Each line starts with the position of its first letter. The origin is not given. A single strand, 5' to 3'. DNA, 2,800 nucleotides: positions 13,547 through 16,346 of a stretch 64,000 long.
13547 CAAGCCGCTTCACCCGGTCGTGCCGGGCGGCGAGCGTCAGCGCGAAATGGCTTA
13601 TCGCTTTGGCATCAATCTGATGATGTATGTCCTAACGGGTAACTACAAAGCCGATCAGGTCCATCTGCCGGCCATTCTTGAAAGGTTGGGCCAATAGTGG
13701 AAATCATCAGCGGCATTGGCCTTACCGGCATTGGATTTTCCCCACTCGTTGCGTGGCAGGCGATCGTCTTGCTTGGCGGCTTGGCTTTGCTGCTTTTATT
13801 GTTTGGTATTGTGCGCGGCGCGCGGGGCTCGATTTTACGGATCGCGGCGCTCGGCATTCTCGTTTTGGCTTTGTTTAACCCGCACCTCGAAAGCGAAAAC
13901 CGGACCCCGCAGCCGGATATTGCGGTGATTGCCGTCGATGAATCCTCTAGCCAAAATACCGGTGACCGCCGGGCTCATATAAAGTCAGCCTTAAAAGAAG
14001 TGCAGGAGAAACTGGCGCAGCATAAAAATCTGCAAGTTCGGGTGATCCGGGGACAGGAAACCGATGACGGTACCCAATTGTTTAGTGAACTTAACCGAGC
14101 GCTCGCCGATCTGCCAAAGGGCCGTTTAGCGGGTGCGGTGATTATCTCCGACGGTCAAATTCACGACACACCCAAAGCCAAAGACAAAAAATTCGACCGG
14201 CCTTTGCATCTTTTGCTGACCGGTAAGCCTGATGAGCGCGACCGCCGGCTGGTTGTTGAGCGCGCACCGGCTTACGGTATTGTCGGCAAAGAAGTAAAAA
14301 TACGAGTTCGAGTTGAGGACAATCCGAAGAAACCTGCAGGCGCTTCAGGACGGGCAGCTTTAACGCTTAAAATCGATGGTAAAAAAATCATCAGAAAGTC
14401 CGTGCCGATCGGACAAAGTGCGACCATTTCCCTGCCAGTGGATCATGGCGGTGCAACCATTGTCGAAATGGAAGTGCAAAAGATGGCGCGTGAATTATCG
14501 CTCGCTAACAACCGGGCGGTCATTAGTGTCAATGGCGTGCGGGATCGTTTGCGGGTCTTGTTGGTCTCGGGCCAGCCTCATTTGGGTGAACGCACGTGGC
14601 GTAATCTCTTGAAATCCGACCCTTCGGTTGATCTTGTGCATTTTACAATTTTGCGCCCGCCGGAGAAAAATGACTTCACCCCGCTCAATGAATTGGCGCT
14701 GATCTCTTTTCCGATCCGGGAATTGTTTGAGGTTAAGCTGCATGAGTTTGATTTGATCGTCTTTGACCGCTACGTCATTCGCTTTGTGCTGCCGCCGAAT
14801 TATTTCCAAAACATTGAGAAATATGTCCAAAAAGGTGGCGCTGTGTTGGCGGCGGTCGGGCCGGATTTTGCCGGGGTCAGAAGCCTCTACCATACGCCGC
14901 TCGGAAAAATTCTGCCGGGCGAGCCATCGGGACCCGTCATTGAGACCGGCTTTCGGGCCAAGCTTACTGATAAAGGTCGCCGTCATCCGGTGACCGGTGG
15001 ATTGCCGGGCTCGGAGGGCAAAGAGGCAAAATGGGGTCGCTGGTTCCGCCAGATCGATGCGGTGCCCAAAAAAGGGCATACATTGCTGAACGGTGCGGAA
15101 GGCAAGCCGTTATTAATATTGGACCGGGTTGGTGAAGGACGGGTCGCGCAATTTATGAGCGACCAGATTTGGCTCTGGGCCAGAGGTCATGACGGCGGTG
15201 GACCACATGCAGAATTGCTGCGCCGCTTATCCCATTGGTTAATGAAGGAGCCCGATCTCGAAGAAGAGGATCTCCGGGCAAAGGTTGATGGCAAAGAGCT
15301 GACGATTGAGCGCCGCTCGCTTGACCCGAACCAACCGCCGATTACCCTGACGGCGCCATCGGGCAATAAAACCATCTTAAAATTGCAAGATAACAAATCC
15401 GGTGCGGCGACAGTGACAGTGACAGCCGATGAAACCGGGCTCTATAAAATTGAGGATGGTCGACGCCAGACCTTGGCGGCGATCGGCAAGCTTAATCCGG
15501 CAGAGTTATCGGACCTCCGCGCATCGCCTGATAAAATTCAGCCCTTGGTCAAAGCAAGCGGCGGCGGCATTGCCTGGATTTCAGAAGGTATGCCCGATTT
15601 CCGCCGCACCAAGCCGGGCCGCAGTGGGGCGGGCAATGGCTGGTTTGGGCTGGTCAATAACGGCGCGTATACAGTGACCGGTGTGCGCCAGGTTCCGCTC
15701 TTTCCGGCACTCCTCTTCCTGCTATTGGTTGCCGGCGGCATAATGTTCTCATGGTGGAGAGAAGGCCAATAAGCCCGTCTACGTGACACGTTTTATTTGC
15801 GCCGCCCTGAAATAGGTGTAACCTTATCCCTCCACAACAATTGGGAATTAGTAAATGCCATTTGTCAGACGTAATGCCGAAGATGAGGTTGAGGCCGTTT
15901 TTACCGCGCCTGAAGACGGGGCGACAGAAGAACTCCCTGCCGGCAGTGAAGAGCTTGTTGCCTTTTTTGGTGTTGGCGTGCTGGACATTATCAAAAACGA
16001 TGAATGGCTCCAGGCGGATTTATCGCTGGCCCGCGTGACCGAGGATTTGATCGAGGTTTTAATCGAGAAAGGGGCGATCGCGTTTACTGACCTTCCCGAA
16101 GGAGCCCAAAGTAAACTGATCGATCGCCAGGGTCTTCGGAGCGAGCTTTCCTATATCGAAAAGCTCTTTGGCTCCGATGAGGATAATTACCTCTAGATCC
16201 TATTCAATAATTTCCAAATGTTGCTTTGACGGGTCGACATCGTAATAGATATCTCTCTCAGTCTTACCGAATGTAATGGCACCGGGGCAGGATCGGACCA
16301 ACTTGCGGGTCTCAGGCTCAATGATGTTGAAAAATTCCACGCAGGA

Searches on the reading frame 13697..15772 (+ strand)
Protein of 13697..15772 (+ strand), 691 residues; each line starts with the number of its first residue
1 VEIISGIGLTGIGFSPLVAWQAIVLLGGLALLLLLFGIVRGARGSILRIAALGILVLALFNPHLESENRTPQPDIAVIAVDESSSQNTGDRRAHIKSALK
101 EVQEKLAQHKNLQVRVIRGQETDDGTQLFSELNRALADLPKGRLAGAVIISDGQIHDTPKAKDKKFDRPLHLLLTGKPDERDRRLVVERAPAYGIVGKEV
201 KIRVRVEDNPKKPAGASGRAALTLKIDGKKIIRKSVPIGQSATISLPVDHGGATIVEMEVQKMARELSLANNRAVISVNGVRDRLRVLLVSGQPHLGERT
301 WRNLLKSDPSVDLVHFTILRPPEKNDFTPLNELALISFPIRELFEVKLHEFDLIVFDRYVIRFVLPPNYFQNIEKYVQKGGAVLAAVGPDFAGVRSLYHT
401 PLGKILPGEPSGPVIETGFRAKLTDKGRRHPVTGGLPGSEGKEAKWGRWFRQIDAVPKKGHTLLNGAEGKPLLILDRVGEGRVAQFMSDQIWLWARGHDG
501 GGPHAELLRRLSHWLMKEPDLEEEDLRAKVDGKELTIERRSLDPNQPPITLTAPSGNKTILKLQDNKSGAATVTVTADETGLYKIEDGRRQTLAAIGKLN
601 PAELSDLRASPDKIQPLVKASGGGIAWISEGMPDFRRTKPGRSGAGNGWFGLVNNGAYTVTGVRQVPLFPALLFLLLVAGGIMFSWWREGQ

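Call 28: find_homologous_proteins(query=window:13697-15772:+)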
Query window:13697-15772:+ (691 aa): 8000 proteins with E <= 0.001 among 8000 candidates; the best 120 are listed.
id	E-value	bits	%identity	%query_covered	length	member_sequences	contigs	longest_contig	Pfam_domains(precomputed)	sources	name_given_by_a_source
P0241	0.0e+0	1551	100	100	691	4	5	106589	-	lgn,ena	-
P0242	0.0e+0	1398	87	100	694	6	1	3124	-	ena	-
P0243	0.0e+0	1387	87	100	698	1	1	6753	-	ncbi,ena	-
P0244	0.0e+0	1376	87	100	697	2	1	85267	-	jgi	jgi:hypothetical protein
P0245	0.0e+0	1359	85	100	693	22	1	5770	-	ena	-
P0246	0.0e+0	1158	73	99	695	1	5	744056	-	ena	-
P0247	0.0e+0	1156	72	100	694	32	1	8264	PF07090.18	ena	-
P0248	0.0e+0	1155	73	100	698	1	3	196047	PF07090.18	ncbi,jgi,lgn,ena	-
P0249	0.0e+0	1151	73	99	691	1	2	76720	PF07090.18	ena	-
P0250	0.0e+0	1115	69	99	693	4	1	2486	-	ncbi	-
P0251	0.0e+0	1104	68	99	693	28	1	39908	-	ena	-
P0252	0.0e+0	1096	69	99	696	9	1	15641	-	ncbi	-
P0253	0.0e+0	1089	68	99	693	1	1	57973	-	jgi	-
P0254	0.0e+0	1074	67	99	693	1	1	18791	PF07090.18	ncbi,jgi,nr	ncbi:MAG: hypothetical protein HQ503_08380 [Rhodospirillales bacterium]|nr:hypothetical protein [Rho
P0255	0.0e+0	1073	67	99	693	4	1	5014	-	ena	-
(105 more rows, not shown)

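Call 29: find_encoding_contigs(protein=P0244, flank=10000, max_places=3)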
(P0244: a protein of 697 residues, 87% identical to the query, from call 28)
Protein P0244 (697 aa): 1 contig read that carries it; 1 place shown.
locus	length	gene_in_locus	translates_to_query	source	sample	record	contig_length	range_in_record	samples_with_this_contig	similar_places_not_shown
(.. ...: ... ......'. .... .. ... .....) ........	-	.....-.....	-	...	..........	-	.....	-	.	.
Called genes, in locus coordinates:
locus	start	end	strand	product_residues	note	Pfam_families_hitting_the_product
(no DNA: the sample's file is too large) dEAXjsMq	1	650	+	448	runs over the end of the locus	PF02347:GDC-P, PF00266:Aminotran_5, PF01053:Cys_Met_Meta_PP (faint)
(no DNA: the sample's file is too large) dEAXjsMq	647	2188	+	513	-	PF00266:Aminotran_5 (weak), PF21478:GcvP2_C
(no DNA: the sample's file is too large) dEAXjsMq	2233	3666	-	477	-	PF01743:PolyA_pol, PF12627:PolyA_pol_RNAbd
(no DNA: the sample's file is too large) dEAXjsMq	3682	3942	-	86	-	PF19606:DUF6111 (weak)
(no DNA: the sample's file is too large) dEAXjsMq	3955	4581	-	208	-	PF00293:NUDIX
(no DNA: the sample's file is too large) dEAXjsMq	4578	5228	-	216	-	PF06938:DUF1285_N, PF21028:DUF1285_C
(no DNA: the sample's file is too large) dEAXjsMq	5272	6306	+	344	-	PF00493:MCM (faint), PF20030:bpMoxR, PF07726:AAA_3, PF07728:AAA_5, PF17863:AAA_lid_2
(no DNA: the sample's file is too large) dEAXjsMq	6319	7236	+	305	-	PF01882:DUF58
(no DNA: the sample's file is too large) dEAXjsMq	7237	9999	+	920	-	PF07584:BatA, PF13709:DUF4159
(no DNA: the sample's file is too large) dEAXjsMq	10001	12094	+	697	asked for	-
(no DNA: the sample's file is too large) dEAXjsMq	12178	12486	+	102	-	-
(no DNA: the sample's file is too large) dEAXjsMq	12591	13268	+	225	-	-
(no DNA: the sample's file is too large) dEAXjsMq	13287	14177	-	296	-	PF01218:Coprogen_oxidas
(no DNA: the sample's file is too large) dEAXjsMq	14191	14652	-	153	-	PF00588:SpoU_methylase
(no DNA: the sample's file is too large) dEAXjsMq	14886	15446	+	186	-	PF10399:UCR_Fe-S_N, PF00355:Rieske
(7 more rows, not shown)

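Call 30: find_encoding_contigs(protein=P0243, flank=10000, max_places=3)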
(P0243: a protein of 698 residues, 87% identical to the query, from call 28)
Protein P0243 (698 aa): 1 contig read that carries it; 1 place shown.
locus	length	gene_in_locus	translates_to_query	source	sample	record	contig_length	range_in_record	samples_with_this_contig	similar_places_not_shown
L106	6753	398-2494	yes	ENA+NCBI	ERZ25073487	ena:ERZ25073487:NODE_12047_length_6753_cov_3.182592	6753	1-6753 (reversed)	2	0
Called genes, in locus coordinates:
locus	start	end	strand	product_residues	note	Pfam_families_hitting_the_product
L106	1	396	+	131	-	?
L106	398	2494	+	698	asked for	-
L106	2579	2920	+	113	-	-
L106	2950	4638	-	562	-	PF00390:malic, PF03949:Malic_M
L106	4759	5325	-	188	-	-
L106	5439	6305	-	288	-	PF01218:Coprogen_oxidas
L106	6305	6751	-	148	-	?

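Call 54: search_protein_families(library=ncbifam, proteins=[window:13697-15772:+], max_evalue=0.1)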
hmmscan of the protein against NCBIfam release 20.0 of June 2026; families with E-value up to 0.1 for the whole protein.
window:13697-15772:+ (691 aa): 1 family
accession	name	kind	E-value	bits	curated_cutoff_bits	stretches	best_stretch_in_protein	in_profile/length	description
TIGR03187.1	DGQHR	domain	0.052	13.3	58.85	1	91-147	107-159/276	DGQHR domain-containing protein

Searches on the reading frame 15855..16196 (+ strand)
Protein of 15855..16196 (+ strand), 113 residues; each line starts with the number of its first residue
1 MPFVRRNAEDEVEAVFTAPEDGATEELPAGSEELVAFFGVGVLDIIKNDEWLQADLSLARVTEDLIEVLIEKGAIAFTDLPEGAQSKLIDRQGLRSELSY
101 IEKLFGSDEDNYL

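Call 33: find_related_loci(query=window:15855-16196:+, collection=metagenome_contigs, flank=10000)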
Query window:15855-16196:+ (113 aa) in metagenome_contigs; peptide patterns used: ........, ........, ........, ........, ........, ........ (x = any residue, [..] = any of these).
415 stretches matched a pattern; 7 encode a relative of the query (tblastn E <= 1e-3); 7 distinct loci.
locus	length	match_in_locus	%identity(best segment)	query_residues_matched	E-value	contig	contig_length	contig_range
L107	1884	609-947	78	1-113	6e-58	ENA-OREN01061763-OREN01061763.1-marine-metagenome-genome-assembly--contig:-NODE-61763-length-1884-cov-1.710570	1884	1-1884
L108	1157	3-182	95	54-113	3e-34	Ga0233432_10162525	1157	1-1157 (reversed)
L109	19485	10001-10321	55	1-106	5e-33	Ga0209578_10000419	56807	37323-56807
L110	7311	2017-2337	52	1-106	3e-31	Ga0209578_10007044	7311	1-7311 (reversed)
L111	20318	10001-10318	52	1-105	2e-30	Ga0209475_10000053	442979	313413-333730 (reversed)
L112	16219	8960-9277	50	1-105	8e-30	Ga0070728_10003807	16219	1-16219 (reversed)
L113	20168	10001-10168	54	54-109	2e-14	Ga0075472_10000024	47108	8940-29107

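Call 51: search_protein_families(library=pfam, proteins=[L109:10549-11865:-, L109:11865-12113:-, L109:12624-13613:+, window:15855-16196:+], max_evalue=0.01)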
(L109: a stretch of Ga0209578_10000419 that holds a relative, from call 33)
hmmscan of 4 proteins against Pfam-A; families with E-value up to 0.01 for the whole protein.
L109:10549-11865:- (438 aa): 2 families
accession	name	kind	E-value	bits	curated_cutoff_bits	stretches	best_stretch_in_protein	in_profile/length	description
PF07804.18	HipA_C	-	1.3e-50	172.5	30.5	1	157-401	1-209/213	HipA-like C-terminal domain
PF13657.11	Couple_hipA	-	6.2e-25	88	22.5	1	10-109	1-98/99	HipA N-terminal domain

L109:11865-12113:- (82 aa): 3 families
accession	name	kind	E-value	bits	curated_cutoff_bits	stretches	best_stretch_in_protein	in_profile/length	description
PF01381.28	HTH_3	-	1.2e-08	35.3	23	1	14-65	1-52/55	Helix-turn-helix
PF13560.12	HTH_31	-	3.4e-06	27.7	27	1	10-64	2-57/64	Helix-turn-helix domain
PF13744.12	HTH_37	-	0.00063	19.9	27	1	9-46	18-55/80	Helix-turn-helix domain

L109:12624-13613:+ (329 aa): 1 family
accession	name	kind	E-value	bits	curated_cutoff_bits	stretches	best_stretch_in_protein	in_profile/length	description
PF10899.13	AbiGi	-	2.2e-06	28.2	22.4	1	68-255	31-156/185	Putative abortive phage resistance protein AbiGi, antitoxin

window:15855-16196:+ (113 aa): 0 families

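Call 52: search_protein_families(library=pfam, proteins=[L109:13733-15226:-, L109:15226-16572:-, L109:16960-18150:-, L109:18280-19149:+, L109:16727-17575:-, L109:14399-15268:+], max_evalue=0.001)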
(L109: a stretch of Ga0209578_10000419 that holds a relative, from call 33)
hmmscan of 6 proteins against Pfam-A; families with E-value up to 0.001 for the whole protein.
L109:13733-15226:- (497 aa): 3 families
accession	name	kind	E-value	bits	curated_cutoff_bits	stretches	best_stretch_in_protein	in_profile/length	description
PF21478.3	GcvP2_C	-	5.9e-20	71.8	27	1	360-456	1-99/122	Glycine dehydrogenase, C-terminal domain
PF00266.25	Aminotran_5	-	5.4e-09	35.9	21.5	1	158-284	79-207/371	Aminotransferase class-V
PF00155.27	Aminotran_1_2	-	0.00021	21.1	19.7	1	87-227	23-160/361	Aminotransferase class I and II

L109:15226-16572:- (448 aa): 2 families
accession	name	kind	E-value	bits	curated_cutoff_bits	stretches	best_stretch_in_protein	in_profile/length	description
PF02347.22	GDC-P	-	7.6e-117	391.2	26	1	2-399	1-394/429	Glycine cleavage system P-protein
PF00266.25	Aminotran_5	-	0.00028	20.4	21.5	1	193-377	130-301/371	Aminotransferase class-V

L109:16960-18150:- (396 aa): 2 families
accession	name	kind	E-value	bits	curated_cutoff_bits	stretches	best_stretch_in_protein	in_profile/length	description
PF01571.26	GCV_T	-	4e-81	272.5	25.6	1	41-284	3-255/255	Aminomethyltransferase folate-binding domain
PF08669.17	GCV_T_C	-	9.2e-19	67.6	25.9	1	314-388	4-78/80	Glycine cleavage T-protein C-terminal barrel domain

L109:18280-19149:+ (289 aa): 0 families

L109:16727-17575:- (282 aa): 0 families

L109:14399-15268:+ (289 aa): 0 families

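Call 54: search_protein_families(library=ncbifam, proteins=[window:15855-16196:+], max_evalue=0.1)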
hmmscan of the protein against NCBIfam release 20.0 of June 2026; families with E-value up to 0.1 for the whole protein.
window:15855-16196:+ (113 aa): 1 family
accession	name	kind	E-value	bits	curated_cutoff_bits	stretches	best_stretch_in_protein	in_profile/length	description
NF009979.0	PRK13444.1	equivalog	0.033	14.5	163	1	12-87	22-97/127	F0F1 ATP synthase subunit epsilon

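Call 55: search_protein_families(library=phrogs, proteins=[window:15855-16196:+], max_evalue=0.1)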
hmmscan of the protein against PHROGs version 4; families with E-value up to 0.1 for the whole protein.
window:15855-16196:+ (113 aa): 0 families
